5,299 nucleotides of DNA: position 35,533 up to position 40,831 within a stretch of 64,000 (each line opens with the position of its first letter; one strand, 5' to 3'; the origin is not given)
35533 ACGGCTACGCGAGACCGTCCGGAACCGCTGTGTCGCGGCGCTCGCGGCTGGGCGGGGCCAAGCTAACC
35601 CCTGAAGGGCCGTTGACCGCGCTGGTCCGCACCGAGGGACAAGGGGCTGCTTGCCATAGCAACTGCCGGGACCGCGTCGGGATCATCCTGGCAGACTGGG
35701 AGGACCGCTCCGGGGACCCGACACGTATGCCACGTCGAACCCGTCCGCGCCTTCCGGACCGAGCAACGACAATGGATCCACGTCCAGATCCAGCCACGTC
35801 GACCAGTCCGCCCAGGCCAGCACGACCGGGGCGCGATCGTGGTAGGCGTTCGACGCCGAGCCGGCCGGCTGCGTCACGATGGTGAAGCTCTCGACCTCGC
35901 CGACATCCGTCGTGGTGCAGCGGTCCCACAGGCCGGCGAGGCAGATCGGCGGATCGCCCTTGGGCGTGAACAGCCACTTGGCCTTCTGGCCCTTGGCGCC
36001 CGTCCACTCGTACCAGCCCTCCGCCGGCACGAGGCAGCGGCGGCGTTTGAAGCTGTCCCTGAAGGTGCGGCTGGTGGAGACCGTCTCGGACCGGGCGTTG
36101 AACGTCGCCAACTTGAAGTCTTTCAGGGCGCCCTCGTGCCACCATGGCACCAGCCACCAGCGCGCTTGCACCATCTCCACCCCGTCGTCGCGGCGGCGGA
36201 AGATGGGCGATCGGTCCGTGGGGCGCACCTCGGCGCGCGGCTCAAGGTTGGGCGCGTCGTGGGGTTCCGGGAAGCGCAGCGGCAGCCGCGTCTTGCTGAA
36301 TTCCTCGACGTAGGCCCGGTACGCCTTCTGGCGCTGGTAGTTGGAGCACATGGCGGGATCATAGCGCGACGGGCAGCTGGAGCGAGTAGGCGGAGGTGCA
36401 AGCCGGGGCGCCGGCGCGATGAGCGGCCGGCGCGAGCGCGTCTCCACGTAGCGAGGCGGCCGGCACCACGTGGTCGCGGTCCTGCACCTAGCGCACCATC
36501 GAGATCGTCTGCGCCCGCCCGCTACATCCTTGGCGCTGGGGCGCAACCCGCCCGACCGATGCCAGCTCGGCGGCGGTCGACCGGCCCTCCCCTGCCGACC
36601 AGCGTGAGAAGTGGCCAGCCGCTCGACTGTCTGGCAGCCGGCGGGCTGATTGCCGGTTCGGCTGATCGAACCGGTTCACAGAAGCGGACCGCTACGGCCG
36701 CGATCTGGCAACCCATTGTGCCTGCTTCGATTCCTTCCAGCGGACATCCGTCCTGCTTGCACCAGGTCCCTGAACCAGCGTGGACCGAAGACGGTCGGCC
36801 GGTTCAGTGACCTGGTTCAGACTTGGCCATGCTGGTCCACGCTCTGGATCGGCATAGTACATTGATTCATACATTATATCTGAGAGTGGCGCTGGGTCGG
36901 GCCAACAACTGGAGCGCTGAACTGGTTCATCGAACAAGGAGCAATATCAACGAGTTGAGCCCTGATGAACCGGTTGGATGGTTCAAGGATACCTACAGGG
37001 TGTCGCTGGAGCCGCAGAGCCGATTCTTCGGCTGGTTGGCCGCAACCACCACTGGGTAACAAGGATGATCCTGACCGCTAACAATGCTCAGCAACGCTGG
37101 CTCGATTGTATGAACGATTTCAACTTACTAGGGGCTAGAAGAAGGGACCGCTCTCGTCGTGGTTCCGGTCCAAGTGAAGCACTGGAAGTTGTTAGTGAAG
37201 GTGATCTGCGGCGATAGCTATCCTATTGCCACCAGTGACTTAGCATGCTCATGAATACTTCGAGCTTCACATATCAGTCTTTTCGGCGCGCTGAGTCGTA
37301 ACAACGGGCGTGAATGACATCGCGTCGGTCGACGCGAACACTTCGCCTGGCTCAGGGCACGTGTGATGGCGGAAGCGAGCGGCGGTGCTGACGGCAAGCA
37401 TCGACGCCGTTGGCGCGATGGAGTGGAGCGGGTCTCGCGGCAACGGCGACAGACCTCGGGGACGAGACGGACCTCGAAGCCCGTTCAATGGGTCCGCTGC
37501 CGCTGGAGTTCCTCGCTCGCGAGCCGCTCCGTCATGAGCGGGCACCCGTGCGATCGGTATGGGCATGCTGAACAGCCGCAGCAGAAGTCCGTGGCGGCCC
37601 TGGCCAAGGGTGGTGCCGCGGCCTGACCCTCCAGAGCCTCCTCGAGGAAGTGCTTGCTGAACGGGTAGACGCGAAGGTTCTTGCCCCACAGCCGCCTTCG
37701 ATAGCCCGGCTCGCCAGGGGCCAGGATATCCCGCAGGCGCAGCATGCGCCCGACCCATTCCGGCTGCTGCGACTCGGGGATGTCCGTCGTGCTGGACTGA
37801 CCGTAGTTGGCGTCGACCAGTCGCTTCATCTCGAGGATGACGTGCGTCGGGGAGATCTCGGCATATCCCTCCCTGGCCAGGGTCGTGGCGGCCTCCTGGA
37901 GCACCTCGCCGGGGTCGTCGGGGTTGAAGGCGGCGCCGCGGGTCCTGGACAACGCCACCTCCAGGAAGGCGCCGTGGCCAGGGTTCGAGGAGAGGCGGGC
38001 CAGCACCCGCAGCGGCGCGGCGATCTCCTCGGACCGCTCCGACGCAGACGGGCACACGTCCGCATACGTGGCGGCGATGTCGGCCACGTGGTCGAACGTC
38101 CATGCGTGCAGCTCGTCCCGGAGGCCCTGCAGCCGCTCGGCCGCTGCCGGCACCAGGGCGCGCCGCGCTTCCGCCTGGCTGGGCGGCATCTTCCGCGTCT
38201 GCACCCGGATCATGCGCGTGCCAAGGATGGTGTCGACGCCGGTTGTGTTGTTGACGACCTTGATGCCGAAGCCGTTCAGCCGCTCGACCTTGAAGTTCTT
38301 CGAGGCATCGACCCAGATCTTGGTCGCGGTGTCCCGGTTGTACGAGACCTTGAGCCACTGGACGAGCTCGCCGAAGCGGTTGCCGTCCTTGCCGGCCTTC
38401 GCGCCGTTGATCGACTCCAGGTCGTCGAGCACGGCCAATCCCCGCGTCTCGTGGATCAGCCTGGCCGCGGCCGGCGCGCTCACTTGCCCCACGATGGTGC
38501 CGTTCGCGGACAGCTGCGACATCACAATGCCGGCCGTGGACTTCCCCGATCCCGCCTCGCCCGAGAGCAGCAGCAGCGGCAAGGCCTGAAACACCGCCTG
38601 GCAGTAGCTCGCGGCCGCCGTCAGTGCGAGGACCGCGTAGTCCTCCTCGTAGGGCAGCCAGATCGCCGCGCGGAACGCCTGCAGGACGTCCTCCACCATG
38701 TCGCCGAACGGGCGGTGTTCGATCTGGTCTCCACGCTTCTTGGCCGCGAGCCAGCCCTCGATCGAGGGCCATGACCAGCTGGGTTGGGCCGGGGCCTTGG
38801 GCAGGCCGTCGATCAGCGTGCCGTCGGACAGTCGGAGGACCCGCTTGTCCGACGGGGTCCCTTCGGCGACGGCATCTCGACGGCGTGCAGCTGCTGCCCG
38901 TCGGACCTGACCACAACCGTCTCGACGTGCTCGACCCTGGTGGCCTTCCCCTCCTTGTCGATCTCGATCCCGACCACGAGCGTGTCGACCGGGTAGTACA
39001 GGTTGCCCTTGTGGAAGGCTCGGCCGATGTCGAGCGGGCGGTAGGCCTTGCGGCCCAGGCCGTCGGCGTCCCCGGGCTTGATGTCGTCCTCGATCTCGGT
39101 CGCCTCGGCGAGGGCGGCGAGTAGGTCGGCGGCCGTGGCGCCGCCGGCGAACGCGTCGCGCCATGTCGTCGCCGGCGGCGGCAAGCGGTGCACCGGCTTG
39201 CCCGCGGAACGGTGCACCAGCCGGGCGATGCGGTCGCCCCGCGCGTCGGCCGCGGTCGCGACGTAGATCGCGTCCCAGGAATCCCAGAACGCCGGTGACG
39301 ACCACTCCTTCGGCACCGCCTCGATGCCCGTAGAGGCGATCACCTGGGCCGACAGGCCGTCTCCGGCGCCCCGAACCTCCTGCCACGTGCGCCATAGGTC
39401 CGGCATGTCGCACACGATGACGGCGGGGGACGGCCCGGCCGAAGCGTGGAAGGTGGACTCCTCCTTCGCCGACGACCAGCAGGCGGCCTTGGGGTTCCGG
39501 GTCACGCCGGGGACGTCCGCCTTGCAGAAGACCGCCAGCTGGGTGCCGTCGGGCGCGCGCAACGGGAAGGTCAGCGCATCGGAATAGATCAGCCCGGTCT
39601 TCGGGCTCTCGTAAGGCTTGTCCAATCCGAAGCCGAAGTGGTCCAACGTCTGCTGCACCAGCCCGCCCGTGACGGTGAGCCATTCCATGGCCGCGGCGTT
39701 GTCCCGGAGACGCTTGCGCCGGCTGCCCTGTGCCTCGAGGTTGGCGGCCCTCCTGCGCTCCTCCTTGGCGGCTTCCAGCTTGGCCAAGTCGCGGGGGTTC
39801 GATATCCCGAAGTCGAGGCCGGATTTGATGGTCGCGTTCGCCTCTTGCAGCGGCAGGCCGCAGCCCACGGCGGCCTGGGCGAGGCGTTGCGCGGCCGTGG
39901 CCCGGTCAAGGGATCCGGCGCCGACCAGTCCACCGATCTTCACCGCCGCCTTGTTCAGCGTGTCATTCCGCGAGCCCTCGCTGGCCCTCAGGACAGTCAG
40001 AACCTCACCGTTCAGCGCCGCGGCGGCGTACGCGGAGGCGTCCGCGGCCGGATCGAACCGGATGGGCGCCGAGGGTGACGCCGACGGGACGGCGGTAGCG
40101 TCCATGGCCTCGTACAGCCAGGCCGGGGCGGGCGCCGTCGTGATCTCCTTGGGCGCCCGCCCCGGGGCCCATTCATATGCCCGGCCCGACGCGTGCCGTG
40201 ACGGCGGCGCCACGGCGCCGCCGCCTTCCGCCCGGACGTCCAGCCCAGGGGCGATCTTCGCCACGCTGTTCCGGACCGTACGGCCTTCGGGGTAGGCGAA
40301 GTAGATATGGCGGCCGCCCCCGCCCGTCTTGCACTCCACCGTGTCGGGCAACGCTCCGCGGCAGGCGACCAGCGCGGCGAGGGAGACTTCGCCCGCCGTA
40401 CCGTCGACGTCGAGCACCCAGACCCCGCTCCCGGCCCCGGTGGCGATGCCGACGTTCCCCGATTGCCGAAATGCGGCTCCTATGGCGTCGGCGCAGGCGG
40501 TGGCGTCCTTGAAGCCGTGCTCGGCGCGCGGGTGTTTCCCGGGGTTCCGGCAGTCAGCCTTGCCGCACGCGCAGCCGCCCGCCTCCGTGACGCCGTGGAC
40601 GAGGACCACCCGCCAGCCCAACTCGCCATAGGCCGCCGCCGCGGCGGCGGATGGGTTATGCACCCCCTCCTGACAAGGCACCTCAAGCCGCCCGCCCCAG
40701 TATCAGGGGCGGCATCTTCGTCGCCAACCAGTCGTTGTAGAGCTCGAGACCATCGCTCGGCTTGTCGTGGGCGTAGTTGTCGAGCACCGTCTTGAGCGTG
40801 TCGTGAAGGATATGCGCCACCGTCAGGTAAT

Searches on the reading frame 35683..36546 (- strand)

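Call 84: search_protein_families(library=pfam, proteins=[window:35683-36546:-], max_evalue=0.0001)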
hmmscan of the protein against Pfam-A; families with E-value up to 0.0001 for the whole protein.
window:35683-36546:- (287 aa): 1 family
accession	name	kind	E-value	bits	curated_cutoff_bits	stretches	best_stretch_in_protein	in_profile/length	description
PF02586.19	SRAP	-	3.1e-46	158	27.1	1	66-254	1-182/214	SOS response associated peptidase (SRAP)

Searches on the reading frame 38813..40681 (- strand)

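Call 84: search_protein_families(library=pfam, proteins=[window:38813-40681:-], max_evalue=0.0001)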
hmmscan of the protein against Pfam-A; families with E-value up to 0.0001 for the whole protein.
window:38813-40681:- (622 aa): 1 family
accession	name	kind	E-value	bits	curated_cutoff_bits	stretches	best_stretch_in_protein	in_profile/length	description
PF09250.16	Prim-Pol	-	3.5e-38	132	22.8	1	15-188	1-158/158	Bifunctional DNA primase/polymerase, N-terminal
